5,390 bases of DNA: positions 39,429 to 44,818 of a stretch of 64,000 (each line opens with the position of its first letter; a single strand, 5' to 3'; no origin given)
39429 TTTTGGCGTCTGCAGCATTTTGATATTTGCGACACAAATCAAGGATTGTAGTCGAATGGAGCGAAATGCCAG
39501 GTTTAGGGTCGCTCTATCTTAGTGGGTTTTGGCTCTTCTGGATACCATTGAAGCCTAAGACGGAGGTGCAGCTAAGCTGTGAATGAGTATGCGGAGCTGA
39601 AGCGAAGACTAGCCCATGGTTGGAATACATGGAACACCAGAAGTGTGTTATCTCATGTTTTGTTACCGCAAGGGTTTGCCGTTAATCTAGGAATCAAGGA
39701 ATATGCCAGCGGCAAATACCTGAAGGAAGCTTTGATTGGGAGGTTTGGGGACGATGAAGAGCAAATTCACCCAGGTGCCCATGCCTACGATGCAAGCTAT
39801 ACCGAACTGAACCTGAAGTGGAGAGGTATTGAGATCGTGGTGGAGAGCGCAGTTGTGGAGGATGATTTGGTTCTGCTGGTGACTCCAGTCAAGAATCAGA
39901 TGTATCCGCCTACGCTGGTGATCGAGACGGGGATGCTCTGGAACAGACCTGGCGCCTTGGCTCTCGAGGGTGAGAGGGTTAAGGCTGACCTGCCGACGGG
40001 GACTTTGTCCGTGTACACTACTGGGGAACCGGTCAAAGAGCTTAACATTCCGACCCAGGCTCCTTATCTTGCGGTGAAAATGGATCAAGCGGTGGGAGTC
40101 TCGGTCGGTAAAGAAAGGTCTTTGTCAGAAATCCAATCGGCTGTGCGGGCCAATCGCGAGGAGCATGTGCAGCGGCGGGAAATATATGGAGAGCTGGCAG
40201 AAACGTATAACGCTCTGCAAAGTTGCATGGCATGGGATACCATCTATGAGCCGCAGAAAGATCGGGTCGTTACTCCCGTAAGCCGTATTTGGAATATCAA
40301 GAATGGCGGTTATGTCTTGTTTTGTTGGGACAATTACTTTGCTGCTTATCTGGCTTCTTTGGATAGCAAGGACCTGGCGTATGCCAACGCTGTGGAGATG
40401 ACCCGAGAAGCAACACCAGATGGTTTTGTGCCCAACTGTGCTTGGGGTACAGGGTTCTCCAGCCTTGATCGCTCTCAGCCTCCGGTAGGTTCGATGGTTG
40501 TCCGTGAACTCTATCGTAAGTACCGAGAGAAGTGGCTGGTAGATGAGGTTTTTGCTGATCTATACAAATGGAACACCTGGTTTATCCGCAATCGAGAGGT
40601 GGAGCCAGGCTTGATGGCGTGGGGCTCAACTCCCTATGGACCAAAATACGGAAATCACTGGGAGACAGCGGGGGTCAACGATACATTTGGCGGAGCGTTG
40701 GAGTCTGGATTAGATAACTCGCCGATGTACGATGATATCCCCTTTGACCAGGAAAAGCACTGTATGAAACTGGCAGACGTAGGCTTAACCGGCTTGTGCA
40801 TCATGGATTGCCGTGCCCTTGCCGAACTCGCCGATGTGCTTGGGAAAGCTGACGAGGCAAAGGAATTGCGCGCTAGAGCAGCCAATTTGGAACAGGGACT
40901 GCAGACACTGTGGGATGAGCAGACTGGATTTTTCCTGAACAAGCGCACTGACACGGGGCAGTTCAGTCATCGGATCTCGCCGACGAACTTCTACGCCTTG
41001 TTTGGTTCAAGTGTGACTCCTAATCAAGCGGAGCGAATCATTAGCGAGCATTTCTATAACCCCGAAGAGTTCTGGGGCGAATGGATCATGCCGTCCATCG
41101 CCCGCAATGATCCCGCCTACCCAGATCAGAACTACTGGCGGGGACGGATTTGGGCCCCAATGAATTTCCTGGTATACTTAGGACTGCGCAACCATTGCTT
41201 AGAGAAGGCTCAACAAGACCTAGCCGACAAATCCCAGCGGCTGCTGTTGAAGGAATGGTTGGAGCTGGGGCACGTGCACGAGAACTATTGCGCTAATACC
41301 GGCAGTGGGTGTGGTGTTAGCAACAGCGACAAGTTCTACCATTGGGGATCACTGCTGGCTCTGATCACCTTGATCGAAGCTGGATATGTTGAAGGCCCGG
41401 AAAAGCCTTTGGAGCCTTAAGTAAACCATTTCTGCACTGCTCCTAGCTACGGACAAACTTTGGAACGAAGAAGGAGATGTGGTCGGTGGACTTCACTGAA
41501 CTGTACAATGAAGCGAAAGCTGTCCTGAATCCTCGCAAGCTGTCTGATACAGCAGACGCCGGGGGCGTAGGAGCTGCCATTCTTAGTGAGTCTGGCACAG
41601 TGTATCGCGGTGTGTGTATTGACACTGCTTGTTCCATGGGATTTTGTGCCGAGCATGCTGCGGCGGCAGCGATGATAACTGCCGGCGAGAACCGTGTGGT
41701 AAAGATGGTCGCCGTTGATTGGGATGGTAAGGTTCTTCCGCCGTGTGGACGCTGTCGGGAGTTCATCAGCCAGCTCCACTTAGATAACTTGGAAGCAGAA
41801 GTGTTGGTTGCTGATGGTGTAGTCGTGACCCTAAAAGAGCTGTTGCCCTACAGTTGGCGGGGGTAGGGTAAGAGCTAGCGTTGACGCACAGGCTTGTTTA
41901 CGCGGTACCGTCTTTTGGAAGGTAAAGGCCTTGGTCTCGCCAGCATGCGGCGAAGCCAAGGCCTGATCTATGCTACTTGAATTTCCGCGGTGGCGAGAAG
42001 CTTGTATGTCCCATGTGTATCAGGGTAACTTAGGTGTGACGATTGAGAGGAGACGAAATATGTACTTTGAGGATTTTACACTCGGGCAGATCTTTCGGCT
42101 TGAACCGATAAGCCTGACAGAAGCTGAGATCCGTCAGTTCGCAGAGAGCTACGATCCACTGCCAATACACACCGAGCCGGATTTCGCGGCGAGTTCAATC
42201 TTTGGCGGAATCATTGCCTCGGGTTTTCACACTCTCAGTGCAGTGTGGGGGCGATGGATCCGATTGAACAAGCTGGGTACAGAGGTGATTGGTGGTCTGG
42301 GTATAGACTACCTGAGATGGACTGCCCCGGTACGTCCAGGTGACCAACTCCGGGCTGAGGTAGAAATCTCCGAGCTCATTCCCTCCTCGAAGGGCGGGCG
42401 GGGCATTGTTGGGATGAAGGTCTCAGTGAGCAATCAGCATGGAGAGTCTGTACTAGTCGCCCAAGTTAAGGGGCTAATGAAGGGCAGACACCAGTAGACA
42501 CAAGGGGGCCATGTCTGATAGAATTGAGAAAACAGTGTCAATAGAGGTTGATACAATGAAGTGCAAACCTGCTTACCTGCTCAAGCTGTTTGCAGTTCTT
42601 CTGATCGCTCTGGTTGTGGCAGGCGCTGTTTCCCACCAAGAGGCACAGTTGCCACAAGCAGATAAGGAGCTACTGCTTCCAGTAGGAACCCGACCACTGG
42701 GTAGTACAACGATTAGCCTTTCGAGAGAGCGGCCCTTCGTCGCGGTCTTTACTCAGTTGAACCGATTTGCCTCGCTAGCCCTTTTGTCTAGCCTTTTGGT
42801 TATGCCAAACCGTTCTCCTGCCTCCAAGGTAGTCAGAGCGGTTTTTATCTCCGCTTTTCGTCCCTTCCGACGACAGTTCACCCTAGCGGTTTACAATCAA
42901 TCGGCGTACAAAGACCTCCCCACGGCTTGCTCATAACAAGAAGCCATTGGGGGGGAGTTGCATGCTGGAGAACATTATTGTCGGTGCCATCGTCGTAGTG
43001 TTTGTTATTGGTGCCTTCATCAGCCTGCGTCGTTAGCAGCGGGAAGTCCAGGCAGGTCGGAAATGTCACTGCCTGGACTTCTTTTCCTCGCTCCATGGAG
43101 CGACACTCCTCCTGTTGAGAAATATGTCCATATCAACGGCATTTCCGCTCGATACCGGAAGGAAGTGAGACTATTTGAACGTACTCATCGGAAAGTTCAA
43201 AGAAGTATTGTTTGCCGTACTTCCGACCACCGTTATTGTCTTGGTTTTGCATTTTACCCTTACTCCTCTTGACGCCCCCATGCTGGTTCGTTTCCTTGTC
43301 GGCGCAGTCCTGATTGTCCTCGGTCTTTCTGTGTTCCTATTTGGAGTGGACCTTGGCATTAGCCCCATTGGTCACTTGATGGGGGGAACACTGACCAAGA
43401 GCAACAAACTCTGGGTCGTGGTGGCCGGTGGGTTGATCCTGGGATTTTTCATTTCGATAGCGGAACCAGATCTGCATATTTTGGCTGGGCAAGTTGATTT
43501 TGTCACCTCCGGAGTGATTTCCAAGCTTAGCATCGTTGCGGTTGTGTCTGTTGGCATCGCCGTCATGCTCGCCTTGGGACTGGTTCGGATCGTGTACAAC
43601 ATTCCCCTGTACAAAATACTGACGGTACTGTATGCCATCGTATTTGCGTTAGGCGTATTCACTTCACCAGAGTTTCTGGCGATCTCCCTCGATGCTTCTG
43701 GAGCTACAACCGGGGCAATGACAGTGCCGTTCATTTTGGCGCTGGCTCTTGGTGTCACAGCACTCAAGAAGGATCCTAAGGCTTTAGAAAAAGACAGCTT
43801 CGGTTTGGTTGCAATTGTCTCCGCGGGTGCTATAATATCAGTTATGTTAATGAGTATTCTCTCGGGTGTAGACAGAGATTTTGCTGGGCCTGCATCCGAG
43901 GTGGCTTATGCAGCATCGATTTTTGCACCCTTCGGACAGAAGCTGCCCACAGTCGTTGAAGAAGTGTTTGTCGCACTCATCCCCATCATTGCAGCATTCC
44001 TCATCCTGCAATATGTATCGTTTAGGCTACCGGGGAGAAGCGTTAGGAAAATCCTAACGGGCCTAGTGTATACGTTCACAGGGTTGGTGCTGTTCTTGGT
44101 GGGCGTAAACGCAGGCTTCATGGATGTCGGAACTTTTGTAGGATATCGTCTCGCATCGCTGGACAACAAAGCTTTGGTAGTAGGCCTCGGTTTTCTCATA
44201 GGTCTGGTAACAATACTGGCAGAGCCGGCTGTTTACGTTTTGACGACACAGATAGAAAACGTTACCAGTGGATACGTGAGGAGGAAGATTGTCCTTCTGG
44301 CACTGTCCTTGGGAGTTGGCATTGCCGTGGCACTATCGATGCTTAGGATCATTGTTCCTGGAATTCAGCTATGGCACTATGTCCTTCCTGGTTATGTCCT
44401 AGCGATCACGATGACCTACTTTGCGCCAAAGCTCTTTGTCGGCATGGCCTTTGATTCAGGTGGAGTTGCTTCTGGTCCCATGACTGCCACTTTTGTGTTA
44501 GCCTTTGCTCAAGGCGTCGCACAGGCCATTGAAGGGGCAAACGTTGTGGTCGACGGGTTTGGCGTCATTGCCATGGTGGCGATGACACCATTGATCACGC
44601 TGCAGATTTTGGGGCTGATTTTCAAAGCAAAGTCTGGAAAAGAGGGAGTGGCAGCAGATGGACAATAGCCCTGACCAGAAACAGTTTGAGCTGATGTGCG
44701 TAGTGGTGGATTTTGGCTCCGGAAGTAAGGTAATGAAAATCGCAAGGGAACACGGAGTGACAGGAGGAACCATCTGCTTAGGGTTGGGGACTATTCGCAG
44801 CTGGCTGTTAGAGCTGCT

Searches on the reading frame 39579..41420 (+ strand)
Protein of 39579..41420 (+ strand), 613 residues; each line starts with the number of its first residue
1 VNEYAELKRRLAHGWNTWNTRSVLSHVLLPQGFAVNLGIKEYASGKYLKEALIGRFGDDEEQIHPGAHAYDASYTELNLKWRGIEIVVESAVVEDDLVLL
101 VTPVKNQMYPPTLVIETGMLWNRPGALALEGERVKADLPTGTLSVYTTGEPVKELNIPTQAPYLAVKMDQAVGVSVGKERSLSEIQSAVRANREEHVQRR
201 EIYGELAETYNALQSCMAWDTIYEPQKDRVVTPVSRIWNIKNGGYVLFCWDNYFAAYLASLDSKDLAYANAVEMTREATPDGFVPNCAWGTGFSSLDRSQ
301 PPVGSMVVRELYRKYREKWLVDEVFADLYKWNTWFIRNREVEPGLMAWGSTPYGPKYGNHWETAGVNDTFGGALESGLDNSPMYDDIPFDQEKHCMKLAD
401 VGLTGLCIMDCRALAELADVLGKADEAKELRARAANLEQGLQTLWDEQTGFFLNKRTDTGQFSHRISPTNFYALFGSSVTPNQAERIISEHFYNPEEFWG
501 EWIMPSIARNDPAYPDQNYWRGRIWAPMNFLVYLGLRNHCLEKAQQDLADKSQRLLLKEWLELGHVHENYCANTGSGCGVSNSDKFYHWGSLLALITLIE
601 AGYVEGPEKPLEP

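Call 28: search_protein_families(library=pfam, max_evalue=0.00001, proteins=[window:39579-41420:+])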
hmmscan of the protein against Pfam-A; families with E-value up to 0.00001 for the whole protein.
window:39579-41420:+ (613 aa): 3 families
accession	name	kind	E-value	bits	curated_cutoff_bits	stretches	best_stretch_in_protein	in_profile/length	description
PF22422.2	MGH1-like_GH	-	2.3e-47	162.7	27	1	248-588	5-355/356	Mannosylglycerate hydrolase MGH1-like glycoside hydrolase domain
PF01204.24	Trehalase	-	4e-19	69.3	21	1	392-575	298-481/512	Trehalase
PF03200.22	Glyco_hydro_63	-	4.1e-14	52.7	22.4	1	490-596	371-489/492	Glycosyl hydrolase family 63 C-terminal domain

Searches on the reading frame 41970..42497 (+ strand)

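Call 28: search_protein_families(library=pfam, max_evalue=0.00001, proteins=[window:41970-42497:+])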
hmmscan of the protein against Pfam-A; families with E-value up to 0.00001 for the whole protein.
window:41970-42497:+ (175 aa): 2 families
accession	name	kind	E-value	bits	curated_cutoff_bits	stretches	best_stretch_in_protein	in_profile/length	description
PF01575.25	MaoC_dehydratas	-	1.2e-22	80.3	27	1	39-151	7-119/123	MaoC like domain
PF13452.11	FAS1_DH_region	-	4.8e-07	30.4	22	1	39-162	4-130/132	FAS1-like, dehydratase domain region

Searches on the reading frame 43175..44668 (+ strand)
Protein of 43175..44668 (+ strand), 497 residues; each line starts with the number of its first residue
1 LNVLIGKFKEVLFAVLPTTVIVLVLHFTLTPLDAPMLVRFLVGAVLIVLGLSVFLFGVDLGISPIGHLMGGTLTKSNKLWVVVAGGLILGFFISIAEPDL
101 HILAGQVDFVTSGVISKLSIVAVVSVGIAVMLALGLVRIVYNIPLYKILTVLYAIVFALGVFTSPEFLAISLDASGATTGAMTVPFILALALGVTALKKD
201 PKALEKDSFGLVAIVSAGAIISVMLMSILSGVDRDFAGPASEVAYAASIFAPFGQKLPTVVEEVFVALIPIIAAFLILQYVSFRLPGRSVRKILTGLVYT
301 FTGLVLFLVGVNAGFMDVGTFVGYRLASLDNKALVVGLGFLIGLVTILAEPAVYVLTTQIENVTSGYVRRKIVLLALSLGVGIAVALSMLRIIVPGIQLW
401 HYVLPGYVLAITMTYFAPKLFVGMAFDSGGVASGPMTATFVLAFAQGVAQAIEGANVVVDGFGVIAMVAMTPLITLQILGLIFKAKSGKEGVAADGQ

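Call 28: search_protein_families(library=pfam, max_evalue=0.00001, proteins=[window:43175-44668:+])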
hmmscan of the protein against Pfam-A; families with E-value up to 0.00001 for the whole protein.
window:43175-44668:+ (497 aa): 1 family
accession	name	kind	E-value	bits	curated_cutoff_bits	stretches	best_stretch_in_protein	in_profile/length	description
PF07556.16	DUF1538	-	3.8e-135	448.3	22.6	2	271-482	1-211/211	Protein of unknown function (DUF1538)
